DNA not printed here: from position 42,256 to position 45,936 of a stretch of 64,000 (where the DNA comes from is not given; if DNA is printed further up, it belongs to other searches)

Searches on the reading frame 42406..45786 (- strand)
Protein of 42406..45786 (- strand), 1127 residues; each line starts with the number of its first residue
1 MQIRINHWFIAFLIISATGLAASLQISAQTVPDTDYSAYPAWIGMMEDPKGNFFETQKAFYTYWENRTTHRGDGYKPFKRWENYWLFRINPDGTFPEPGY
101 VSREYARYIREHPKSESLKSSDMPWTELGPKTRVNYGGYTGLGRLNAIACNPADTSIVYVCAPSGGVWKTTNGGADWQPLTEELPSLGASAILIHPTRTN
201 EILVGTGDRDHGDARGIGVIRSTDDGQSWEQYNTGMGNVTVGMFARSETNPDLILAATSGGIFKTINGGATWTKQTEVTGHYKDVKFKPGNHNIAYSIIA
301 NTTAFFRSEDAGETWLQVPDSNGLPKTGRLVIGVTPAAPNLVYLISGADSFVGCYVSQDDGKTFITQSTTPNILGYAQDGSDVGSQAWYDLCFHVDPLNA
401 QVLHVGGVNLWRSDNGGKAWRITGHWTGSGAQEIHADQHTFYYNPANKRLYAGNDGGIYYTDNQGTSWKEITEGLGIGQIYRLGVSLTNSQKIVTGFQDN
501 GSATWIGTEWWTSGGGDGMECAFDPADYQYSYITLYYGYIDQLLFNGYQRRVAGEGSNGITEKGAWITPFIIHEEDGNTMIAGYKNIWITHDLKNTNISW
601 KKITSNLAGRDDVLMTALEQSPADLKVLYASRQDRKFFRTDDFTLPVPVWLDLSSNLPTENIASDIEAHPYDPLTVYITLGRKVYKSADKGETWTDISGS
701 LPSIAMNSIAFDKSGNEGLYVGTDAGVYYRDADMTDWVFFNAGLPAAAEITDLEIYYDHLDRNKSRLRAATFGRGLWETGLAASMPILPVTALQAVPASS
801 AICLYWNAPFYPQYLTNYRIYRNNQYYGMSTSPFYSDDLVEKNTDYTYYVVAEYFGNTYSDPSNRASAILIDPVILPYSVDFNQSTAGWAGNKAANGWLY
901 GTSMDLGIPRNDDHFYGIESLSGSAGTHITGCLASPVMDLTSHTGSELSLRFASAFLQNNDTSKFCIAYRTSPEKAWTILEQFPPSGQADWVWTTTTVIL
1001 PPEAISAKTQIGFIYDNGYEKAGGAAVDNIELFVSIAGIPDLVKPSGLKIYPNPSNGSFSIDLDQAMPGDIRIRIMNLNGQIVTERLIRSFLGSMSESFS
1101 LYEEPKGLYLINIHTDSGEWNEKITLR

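Call 23: search_protein_families(library=pfam, proteins=[window:42406-45786:-], max_evalue=0.01)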
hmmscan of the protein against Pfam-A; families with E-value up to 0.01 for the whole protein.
window:42406-45786:- (1127 aa): 6 families
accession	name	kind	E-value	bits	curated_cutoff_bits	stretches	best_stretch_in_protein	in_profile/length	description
PF15902.12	Sortilin-Vps10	-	4.6e-23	82.2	33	2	219-293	3-81/446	Sortilin, neurotensin receptor 3,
PF18962.6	Por_Secre_tail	-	1e-09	39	27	1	1050-1124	1-73/75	Secretion system C-terminal sorting domain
PF14870.12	PSII_BNR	-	0.00011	22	27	1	227-364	7-137/303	Photosynthesis system II assembly factor YCF48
PF13859.12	BNR_3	-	0.00072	19.5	27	0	682-708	198-224/308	BNR repeat-like domain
PF02012.26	BNR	-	0.0034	17.6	27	0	459-469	1-11/12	BNR/Asp-box repeat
PF10647.15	Gmad1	-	0.0084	16.4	20.5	0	225-280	192-244/251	Lipoprotein LpqB beta-propeller domain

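Call 41: search_protein_families(library=ncbifam, proteins=[window:42406-45786:-], max_evalue=0.00001)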
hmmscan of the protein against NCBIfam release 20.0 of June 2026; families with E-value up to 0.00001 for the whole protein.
window:42406-45786:- (1127 aa): 3 families
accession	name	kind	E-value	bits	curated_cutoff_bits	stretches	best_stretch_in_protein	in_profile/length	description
NF045728.1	glycosyl_F510_1955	equivalog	5.6e-32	111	175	1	218-323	116-218/246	F510_1955 family glycosylhydrolase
TIGR04183.1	Por_Secre_tail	domain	8.9e-09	35.2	23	1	1050-1124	1-69/72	T9SS type A sorting domain-containing protein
NF038113.1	T9SSA_dep_M36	equivalog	1.1e-06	27.1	885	1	1046-1126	791-868/869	T9SS-dependent M36 family metallopeptidase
